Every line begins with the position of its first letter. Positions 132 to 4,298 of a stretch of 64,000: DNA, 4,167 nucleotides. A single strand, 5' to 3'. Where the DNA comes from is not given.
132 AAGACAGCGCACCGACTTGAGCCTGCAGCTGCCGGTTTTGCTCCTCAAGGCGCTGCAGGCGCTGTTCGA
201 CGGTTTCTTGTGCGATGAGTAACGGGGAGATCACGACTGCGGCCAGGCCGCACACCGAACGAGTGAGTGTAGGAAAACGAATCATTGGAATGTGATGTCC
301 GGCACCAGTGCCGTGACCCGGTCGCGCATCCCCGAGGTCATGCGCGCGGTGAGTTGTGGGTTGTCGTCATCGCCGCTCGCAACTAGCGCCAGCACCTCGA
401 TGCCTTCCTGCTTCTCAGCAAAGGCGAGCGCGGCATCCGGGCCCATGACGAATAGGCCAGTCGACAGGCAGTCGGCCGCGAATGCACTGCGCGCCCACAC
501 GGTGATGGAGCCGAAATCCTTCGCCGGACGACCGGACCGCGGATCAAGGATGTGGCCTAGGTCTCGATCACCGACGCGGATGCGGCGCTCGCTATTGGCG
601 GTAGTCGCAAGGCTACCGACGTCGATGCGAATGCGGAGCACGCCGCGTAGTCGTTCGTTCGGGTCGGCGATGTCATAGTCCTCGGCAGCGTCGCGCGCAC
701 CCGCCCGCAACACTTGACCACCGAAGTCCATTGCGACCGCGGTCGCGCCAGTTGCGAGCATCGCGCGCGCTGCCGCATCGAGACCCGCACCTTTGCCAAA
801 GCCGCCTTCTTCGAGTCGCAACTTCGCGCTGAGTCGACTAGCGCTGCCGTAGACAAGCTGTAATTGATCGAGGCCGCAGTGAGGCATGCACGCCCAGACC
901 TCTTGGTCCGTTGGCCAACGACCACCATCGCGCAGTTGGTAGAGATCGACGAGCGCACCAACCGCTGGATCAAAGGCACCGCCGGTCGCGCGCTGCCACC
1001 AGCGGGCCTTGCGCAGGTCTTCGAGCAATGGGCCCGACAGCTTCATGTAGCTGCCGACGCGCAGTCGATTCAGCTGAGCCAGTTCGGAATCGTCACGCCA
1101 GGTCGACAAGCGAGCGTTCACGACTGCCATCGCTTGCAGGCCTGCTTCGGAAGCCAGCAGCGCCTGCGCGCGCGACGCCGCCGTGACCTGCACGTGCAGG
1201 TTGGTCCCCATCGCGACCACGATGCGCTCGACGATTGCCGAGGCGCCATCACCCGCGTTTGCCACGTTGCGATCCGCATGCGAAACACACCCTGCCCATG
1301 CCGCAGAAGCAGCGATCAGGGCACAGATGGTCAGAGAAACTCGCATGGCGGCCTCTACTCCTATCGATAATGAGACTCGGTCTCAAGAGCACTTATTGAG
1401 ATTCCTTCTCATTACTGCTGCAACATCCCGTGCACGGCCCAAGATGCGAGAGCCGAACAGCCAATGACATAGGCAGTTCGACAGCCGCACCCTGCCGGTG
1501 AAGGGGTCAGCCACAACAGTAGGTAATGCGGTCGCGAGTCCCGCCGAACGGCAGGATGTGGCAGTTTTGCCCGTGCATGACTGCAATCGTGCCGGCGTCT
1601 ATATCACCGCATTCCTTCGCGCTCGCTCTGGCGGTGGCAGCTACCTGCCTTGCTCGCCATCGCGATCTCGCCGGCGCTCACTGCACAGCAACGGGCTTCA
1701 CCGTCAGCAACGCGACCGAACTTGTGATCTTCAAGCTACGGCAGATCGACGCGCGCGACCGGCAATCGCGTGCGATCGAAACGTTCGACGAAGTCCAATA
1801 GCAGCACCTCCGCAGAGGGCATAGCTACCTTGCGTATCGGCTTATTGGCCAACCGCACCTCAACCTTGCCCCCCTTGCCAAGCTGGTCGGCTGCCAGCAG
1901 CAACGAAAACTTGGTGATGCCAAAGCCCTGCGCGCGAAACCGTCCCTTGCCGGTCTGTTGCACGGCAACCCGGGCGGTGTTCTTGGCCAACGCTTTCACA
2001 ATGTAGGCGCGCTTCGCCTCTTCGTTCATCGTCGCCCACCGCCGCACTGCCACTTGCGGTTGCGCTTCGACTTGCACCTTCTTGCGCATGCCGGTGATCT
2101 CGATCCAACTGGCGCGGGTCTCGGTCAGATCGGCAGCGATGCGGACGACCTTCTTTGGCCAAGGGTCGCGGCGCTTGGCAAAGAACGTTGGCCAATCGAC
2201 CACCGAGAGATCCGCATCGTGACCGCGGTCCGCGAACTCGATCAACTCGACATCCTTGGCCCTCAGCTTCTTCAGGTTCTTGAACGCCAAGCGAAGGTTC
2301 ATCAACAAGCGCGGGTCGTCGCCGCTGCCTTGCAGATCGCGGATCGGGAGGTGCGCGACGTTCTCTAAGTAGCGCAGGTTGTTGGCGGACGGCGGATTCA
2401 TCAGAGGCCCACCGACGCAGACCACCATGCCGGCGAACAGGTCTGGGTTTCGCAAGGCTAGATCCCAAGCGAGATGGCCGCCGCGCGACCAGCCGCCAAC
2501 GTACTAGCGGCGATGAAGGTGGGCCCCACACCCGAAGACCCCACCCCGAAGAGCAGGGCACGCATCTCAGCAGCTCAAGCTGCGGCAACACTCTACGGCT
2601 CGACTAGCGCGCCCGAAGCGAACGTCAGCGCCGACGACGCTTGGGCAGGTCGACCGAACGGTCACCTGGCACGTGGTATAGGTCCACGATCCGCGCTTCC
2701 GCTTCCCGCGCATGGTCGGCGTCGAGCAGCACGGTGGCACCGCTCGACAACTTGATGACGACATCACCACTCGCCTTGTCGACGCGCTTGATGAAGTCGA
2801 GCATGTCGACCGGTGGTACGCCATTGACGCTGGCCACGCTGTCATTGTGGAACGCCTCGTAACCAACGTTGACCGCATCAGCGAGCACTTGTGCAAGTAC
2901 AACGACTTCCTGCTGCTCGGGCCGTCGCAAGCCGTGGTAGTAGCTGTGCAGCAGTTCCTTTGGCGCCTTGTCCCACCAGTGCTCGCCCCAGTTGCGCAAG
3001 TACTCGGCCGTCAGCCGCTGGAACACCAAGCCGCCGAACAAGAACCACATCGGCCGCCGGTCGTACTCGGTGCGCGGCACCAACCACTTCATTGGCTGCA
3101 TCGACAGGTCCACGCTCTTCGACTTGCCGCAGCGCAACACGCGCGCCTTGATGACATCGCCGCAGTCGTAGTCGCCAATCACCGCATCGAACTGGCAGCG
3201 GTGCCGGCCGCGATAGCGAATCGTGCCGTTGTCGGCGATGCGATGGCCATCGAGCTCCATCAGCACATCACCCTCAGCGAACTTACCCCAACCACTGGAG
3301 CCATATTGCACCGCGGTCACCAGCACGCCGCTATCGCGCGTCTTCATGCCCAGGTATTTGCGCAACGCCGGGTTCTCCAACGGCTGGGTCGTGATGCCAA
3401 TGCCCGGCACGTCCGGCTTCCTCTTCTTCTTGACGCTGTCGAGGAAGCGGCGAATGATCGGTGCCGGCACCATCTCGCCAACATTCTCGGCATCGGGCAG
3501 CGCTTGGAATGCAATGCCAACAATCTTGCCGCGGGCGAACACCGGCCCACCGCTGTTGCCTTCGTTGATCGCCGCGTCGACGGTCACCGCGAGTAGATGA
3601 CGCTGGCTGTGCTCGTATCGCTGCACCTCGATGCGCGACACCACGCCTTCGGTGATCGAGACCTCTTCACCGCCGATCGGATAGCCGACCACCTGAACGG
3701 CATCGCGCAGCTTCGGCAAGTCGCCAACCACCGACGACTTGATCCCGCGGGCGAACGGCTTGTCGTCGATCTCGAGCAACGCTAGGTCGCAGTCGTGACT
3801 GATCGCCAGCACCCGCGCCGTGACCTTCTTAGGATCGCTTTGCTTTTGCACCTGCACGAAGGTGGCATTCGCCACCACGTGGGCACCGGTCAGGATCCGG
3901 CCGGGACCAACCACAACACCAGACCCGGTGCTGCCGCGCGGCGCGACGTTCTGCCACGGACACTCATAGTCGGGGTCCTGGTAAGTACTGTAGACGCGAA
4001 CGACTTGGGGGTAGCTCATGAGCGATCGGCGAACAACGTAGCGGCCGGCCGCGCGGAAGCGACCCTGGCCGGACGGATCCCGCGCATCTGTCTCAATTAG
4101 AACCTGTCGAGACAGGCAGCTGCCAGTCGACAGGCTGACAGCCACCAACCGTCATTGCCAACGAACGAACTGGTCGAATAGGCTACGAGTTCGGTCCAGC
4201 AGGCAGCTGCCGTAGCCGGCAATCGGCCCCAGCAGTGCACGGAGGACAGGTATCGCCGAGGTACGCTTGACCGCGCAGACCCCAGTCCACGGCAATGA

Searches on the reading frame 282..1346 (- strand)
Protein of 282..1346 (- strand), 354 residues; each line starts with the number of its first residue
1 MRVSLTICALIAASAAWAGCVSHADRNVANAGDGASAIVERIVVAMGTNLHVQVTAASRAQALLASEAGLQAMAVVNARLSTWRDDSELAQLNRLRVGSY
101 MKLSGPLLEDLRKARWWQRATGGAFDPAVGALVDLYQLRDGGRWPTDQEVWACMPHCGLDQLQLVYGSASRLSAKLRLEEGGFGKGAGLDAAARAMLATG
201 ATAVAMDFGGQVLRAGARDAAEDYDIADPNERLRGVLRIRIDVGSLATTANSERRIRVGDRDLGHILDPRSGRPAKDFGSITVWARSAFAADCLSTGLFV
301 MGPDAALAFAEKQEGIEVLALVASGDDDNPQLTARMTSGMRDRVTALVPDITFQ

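Call 37: search_protein_families(library=pfam, proteins=[window:282-1346:-], max_evalue=0.00001)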
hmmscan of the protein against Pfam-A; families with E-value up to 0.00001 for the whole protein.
window:282-1346:- (354 aa): 1 family
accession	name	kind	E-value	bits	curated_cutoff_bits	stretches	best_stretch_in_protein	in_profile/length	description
PF02424.20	ApbE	-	5.6e-52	177.3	25.6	1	46-319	1-265/266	ApbE family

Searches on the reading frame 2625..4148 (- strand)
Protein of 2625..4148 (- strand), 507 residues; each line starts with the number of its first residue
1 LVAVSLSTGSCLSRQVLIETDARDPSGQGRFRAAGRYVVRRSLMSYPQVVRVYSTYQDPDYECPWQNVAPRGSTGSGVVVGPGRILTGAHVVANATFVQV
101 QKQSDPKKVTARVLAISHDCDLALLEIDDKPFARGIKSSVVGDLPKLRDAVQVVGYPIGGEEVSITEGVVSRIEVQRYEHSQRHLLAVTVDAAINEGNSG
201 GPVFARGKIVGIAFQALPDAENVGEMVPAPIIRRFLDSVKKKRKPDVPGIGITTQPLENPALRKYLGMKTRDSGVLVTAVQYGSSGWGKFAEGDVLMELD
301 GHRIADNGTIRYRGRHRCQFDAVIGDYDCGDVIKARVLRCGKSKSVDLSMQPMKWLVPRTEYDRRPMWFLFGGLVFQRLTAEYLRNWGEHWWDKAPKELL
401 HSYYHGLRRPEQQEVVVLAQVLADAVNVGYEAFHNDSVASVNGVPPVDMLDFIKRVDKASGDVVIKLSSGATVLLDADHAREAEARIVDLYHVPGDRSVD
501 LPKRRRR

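Call 37: search_protein_families(library=pfam, proteins=[window:2625-4148:-], max_evalue=0.00001)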
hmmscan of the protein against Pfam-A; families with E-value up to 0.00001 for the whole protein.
window:2625-4148:- (507 aa): 3 families
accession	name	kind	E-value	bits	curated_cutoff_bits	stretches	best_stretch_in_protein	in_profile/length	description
PF17815.7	PDZ_3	-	1.4e-39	135.6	22.8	1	357-500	1-145/145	PDZ domain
PF13365.12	Trypsin_2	-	1.7e-22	81.2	27.6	1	75-212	1-144/144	Trypsin-like peptidase domain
PF00089.32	Trypsin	-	4.3e-13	50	20.6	1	55-217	4-199/220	Trypsin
